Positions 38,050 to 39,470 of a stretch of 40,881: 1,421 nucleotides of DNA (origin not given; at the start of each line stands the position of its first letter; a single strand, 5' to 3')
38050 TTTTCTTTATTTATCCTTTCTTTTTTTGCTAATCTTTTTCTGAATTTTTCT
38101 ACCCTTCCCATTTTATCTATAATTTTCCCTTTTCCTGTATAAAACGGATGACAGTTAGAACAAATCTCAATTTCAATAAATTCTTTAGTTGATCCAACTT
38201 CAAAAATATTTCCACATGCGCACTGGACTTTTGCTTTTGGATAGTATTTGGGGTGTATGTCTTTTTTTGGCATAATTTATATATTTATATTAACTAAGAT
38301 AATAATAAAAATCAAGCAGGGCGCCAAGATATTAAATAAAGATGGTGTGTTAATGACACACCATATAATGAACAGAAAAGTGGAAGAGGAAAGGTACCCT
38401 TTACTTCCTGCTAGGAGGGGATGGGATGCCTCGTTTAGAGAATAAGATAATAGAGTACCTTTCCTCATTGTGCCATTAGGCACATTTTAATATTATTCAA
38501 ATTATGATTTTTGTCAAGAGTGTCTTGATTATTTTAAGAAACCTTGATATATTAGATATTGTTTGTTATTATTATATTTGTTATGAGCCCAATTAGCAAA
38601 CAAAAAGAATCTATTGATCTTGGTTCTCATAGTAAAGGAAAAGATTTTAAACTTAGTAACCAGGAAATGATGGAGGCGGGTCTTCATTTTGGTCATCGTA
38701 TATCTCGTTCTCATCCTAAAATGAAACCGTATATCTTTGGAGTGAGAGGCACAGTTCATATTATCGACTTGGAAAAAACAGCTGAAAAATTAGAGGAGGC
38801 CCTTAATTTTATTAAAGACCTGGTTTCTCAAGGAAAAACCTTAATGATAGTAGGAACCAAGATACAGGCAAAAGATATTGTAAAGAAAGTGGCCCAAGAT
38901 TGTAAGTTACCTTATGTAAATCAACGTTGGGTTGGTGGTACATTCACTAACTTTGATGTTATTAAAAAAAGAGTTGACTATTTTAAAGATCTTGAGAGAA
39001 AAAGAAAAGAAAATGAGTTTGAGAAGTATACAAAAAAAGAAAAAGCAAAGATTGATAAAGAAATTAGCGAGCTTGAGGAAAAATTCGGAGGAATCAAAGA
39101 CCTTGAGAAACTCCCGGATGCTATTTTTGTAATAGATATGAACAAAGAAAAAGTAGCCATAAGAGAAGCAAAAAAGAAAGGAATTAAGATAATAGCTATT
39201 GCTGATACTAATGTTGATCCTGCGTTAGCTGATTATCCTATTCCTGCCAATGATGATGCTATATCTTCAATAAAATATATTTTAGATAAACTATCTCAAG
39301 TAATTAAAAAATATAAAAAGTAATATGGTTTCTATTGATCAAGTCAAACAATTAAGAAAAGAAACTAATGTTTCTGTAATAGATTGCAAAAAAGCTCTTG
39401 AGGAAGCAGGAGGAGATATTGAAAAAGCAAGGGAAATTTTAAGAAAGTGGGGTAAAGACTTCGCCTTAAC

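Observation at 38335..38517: Densely structured ~150-nt element with its own consensus promoter between divergent rpmE and rpsB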

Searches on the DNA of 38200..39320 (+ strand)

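Call 4: search_rna_families(source=window, start=38200, end=38650, threshold=evalue, max_evalue=10, show_alignments=4)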
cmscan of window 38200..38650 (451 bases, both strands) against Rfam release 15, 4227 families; matches with E-value up to 10: 4.
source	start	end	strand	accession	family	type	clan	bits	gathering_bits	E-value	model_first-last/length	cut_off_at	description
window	38466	38524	+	RF04044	mir-7939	Gene; miRNA;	-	14.1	75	5.5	1-61/61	no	mir-7939 microRNA precursor family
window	38296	38364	+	RF02763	IsrM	Gene; sRNA;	-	13.3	376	0.16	115-204/329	no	IsrM sRNA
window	38381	38470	-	RF01952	SOX2OT_exon2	Gene; lncRNA;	-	13.2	45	1.5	1-69/69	no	SOX2 overlapping transcript exon 2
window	38299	38354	+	RF01675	CrcZ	Gene; sRNA;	-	8.1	95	6.2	1-398/398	no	Pseudomonas sRNA CrcZ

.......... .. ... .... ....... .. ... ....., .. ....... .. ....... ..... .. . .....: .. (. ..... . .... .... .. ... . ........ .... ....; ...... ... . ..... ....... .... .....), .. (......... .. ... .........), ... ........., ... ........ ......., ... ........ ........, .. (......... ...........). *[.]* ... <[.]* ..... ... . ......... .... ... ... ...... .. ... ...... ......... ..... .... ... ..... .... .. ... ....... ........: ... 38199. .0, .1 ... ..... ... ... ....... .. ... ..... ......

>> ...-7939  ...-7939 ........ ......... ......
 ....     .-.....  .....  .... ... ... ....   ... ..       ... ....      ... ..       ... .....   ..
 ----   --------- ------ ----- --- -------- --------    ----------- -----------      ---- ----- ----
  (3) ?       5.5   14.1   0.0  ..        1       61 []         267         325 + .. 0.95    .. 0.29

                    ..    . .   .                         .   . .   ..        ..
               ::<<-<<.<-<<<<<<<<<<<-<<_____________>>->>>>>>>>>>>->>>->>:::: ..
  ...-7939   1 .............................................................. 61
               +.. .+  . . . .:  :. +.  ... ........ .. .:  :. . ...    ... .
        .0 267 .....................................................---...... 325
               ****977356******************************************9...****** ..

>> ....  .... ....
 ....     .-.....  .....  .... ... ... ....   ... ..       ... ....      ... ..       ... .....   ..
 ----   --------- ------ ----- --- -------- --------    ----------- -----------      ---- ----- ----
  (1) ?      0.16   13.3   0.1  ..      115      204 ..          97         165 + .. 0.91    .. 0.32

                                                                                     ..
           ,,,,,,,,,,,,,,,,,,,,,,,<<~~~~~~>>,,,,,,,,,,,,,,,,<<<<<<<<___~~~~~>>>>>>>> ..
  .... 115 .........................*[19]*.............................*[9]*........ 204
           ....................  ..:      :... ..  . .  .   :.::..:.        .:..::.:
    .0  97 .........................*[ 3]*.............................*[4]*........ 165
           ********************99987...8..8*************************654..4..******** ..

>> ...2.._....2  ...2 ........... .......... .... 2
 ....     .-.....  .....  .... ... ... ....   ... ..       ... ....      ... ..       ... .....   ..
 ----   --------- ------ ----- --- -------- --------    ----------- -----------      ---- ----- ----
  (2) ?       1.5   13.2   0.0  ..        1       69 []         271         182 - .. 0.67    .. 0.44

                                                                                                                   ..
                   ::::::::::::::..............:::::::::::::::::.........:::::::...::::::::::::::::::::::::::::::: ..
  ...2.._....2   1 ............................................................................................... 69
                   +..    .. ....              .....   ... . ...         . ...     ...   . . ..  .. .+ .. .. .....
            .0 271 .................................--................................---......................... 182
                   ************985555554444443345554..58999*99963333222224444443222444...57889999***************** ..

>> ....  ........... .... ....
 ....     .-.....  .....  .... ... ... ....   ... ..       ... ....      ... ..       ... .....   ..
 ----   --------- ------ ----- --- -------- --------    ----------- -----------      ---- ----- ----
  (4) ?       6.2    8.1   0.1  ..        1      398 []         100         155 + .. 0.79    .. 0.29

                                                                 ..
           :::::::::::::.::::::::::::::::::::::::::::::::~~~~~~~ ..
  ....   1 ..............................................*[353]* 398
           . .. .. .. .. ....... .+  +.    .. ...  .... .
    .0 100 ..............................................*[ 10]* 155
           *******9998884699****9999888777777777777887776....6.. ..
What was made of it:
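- On Rfam-catalogued RNA families (L31 leaders, S2/rpsB leader, SRP, 6S, tmRNA, RNase P, RsaE, riboswitches, ribozymes): The spacer at E <= 10 gives only spurious eukaryotic or enterobacterial hits of 8-14 bits (call 4).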

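Call 44: search_rna_families(source=L001, start=2640, end=2960, threshold=evalue, max_evalue=10)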
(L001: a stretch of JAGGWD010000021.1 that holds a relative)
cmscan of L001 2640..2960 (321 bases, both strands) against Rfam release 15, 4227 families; matches with E-value up to 10: 3.
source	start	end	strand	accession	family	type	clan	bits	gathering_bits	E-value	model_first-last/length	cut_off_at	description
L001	2784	2922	+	RF02045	CDKN2B-AS_3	Gene; lncRNA;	-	17.2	50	6.6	1-144/144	no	CDKN2B antisense RNA 1 convserved region 3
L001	2837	2907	-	RF02153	NBR2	Gene; lncRNA;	-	15.6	40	7.3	1-63/63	no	Neighbour of BRCA1 gene 2 converved region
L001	2795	2846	-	RF02060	STnc410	Gene; sRNA;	-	11.6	50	3.9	1-158/158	no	Enterobacterial sRNA STnc410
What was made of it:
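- On Rfam-catalogued RNA families (L31 leaders, S2/rpsB leader, SRP, 6S, tmRNA, RNase P, RsaE, riboswitches, ribozymes): The same holds for the L001 ortholog (call 44).
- No Rfam L31 leader or any other r-protein leader matches at E < 10 in the window or L001 (calls 4, 44).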

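Call 55: search_rna_families(sources=[L010, L004, L006, L009], threshold=gathering)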
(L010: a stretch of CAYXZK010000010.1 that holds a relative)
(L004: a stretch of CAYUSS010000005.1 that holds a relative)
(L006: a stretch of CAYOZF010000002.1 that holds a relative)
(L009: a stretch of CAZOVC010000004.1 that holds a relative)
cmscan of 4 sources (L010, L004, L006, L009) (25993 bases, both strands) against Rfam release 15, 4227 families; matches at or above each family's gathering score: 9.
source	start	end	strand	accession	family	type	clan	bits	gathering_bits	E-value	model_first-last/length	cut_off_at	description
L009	4714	6198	+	RF00177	SSU_rRNA_bacteria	Gene; rRNA;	CL00111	1368.9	50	0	1-1533/1533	no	Bacterial small subunit ribosomal RNA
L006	4926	6318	+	RF00177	SSU_rRNA_bacteria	Gene; rRNA;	CL00111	1287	50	0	1-1533/1533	no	Bacterial small subunit ribosomal RNA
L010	5059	6657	+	RF00177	SSU_rRNA_bacteria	Gene; rRNA;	CL00111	856.7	50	1.1e-270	1-1189/1533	3'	Bacterial small subunit ribosomal RNA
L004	4998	5983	+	RF00177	SSU_rRNA_bacteria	Gene; rRNA;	CL00111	794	50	1.5e-250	1-896/1533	3'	Bacterial small subunit ribosomal RNA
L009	6391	6462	+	RF00005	tRNA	Gene; tRNA;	CL00001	78.7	29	5.2e-16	1-71/71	no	tRNA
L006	4633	4704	+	RF00005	tRNA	Gene; tRNA;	CL00001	75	29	5.4e-15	1-71/71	no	tRNA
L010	4772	4843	+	RF00005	tRNA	Gene; tRNA;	CL00001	72.3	29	2.9e-14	1-71/71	no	tRNA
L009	4479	4551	+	RF00005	tRNA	Gene; tRNA;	CL00001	63.1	29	1e-11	1-71/71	no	tRNA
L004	4646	4717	+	RF00005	tRNA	Gene; tRNA;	CL00001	61.6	29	2.5e-11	1-71/71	no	tRNA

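Call 60: search_dna_similar(query=window:38317-38519:+, collection=phages, mode=distant, max_evalue=0.01)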
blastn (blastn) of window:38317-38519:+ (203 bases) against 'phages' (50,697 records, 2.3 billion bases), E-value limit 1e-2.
No match.

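Call 61: search_dna_similar(query=window:38317-38519:+, collection=plasmids, mode=distant, max_evalue=0.01)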
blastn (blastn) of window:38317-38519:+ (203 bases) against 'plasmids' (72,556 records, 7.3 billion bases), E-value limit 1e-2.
No match.
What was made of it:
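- Tried and rejected: BLAST against phages and plasmids found nothing (calls 60, 61).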

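Call 88: build_rna_model(alignment_id=A6, structure=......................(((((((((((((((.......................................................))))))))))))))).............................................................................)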
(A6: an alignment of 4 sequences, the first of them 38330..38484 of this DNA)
Model R1 built from alignment A6 (4 sequences, 184 columns); structure: as given.
model positions 154; base pairs 15; branch points 0; effective number of sequences 1.57; information 0.59 bits per position. Calibrated on 0.2 Mb of random sequence (short: E-values are rough).
structure used (alignment columns):
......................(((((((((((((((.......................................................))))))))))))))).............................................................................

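Call 89: search_with_rna_model(model_id=R1, sources=[window, L151, L152, L153, L154, L086, L087, L088, L089, L002, L003, L004, L005, L006, L007, L008, L009, L010, L011, L012, L013, L014, L015, L016, L017, L018, L019, L020, L021, L022, L023, L024, L025, L026, L027, L028, L029, L030, L031, L032, L033, L034, L035, L036, L037, L038, L039, L040, L041, L042, L043, L044, L045, L046, L047, L048, L049, L050, L051, L052, L053, L054, L055, L056, L057, L058, L059, L060, L061, L062, L063, L064, L065, L066, L067, L068, L069, L070, L071, L072, L073, L074, L075, L076, L077, L078, L079, L080], max_evalue=10, show_alignments=2)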
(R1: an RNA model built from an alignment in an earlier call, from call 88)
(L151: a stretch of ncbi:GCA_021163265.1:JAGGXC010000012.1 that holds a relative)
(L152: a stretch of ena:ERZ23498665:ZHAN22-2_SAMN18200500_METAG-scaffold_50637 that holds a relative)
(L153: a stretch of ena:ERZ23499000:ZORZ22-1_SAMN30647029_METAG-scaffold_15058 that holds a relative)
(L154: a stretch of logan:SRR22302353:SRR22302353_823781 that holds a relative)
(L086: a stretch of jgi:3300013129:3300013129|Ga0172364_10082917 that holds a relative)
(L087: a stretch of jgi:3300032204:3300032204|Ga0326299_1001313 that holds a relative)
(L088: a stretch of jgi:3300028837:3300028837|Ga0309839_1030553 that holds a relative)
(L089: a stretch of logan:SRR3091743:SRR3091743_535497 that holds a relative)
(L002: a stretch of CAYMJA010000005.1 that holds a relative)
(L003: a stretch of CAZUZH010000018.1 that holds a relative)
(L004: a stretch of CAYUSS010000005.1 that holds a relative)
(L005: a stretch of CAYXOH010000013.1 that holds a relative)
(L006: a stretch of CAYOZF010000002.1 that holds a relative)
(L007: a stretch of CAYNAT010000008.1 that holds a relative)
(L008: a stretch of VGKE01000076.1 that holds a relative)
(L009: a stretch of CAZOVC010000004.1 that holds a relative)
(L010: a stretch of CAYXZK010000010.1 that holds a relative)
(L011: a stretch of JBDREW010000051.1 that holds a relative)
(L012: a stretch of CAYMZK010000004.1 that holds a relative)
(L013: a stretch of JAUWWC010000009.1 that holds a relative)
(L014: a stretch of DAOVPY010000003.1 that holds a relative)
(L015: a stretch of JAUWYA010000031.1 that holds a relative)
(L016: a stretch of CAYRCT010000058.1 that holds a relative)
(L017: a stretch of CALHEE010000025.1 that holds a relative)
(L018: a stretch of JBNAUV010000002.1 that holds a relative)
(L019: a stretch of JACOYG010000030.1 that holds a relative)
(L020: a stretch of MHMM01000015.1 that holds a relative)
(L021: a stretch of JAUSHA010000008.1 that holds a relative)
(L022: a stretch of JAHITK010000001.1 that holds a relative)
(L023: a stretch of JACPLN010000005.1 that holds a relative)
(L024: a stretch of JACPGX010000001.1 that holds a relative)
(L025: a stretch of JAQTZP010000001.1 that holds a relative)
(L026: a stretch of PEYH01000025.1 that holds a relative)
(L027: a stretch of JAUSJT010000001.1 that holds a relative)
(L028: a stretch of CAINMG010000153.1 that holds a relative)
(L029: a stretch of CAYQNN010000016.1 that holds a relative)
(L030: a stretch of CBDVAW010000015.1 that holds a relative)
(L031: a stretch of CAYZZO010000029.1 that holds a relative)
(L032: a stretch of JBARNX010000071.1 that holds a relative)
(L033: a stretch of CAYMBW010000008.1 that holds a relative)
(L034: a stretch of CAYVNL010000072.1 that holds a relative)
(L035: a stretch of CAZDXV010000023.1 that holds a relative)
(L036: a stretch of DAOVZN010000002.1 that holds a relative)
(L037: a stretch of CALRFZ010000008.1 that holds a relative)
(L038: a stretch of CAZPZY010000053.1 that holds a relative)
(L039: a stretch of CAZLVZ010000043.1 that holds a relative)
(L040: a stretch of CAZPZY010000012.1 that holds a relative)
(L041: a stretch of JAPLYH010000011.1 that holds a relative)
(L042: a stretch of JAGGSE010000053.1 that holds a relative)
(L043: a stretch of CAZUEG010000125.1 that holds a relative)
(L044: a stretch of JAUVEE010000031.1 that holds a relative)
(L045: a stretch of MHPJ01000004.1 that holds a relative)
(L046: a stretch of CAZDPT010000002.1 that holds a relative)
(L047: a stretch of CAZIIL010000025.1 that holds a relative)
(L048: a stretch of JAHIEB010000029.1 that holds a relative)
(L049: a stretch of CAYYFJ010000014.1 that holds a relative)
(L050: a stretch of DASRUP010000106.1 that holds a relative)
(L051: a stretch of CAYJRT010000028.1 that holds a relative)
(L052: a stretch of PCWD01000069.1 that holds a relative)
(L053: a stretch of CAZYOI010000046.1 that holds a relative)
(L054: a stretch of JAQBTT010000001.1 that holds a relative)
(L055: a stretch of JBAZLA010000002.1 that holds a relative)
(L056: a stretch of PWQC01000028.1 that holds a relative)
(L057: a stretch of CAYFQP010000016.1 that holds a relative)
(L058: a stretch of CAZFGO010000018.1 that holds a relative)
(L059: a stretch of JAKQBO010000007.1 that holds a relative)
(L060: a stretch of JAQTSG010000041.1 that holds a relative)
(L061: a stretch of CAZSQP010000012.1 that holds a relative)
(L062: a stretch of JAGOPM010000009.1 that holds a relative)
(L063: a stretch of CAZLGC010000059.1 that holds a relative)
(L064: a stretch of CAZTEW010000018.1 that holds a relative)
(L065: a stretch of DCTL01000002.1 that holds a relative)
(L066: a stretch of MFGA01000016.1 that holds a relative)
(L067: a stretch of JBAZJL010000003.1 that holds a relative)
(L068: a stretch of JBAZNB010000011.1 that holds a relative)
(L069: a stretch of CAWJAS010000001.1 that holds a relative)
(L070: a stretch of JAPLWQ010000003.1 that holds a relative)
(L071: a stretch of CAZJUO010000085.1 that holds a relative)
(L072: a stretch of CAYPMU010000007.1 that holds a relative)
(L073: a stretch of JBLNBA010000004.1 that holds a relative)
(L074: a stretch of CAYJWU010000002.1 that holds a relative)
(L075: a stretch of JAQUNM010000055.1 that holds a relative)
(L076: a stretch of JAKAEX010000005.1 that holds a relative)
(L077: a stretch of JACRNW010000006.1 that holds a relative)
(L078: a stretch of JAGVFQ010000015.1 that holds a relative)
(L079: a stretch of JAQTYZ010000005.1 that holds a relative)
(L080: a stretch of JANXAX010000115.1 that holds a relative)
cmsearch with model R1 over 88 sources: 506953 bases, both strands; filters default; matches with E-value up to 10: 24.
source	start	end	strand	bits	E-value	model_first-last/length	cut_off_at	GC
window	38330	38484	-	172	1.2e-39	1-154/154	no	0.39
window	38386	38468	+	20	0.073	23-100/154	no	0.45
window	17396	17462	-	18.3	0.19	1-154/154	no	0.34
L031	288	339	+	16.8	0.45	1-154/154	no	0.29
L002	1619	1730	+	15.2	1.1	1-154/154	no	0.3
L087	3155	3250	-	14.7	1.5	1-154/154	no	0.32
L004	725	827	+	14.2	2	1-154/154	no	0.36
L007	24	214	-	13.7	2.7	1-154/154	no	0.31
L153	3262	3319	-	13.3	3.4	1-154/154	no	0.28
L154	1722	1779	-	13.3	3.4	1-154/154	no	0.28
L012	1561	1688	-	13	3.8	1-154/154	no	0.33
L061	3958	4034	+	13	3.9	1-154/154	no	0.32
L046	2984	3055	-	13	3.9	1-154/154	no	0.31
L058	5220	5274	-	12.9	4.3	23-122/154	no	0.27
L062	3005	3086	-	12.6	5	1-154/154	no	0.34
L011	384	435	+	12.5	5.3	1-154/154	no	0.29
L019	2876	2957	-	12.4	5.6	1-154/154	no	0.37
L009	617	707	+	12.1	6.4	1-154/154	no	0.3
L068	4285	4360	+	11.8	7.9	1-154/154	no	0.25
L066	5207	5328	-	11.7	8.3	23-113/154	no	0.35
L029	3185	3292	-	11.6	8.9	1-154/154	no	0.33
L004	995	1046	+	11.5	9.2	1-154/154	no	0.33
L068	1826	1996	+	11.5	9.4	1-154/154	no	0.37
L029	1121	1160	+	11.4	9.9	1-154/154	no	0.3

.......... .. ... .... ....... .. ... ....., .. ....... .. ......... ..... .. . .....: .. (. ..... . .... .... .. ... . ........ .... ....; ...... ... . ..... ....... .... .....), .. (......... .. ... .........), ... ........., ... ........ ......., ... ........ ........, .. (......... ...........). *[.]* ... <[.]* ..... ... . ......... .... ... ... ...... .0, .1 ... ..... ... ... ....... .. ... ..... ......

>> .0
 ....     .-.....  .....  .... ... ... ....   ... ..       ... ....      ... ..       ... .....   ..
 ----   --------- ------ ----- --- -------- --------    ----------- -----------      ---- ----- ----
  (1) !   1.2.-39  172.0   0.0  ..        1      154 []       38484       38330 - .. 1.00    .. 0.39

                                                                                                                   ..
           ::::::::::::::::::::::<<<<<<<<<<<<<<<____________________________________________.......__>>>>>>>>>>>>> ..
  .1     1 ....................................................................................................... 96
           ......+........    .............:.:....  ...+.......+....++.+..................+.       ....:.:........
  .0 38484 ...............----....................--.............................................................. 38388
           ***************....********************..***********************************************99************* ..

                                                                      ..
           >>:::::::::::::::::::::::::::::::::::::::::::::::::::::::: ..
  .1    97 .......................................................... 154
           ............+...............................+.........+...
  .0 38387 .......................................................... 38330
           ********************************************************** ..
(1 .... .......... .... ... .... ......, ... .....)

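Call 90: search_with_rna_model(model_id=R1, source=L151, filters=off, max_evalue=10, show_alignments=1)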
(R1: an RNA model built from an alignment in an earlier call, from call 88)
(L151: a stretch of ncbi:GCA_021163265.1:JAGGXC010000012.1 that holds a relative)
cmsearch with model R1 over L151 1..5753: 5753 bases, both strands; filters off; matches with E-value up to 10: 19.
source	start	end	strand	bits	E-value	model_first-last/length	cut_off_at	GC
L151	2044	2168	+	12.7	0.053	1-154/154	no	0.35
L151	5177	5288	+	9.2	0.39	1-154/154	no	0.29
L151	2994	3033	-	8.6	0.54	1-154/154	no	0.32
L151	2051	2126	-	7.1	1.3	23-106/154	no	0.37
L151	5505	5539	+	5.6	3.1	1-154/154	no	0.4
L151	909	980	+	5.4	3.5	1-154/154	no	0.38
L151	3266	3312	-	5.4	3.5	1-154/154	no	0.21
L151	1674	1708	+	5.2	3.8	1-154/154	no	0.23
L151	717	831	+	4.8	4.8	1-154/154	no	0.3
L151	2253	2289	+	4.6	5.4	1-154/154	no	0.3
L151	5597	5626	-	4.5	5.8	1-154/154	no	0.33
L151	2618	2655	+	4.4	6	1-154/154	no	0.26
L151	5115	5154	-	4.4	6.2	1-154/154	no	0.28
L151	5390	5421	+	4.3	6.3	1-154/154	no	0.25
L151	1965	2017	-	4.2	7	1-154/154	no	0.26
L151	1185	1218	+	4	7.7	1-154/154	no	0.21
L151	1977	2034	+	3.9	8.1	1-154/154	no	0.26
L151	3536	3573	+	3.8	8.6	1-154/154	no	0.24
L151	423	490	-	3.7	9.1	1-154/154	no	0.26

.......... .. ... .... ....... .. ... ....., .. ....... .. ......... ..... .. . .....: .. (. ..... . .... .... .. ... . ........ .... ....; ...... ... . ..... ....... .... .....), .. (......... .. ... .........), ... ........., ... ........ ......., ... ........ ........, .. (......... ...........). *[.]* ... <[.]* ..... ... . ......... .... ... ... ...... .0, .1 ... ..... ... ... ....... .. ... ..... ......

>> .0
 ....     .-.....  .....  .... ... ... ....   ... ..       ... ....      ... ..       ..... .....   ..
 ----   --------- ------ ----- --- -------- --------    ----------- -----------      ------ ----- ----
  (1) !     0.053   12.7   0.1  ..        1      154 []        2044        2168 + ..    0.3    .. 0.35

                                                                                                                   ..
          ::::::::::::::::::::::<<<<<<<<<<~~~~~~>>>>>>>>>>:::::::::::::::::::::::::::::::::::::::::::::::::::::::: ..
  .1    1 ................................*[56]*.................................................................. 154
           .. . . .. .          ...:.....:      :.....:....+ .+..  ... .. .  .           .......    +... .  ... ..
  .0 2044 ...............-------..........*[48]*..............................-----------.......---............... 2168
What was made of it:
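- L151 is recognised by a model built from the other three only marginally (12.7 bits, E about 0.05 within its own 5.7 kb, filters off; call 90), so its homology rests mainly on position and architecture.
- Tried and rejected: A covariance model built from three lineages finds L151 only marginally and finds nothing in 80 other relatives (calls 89, 90).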
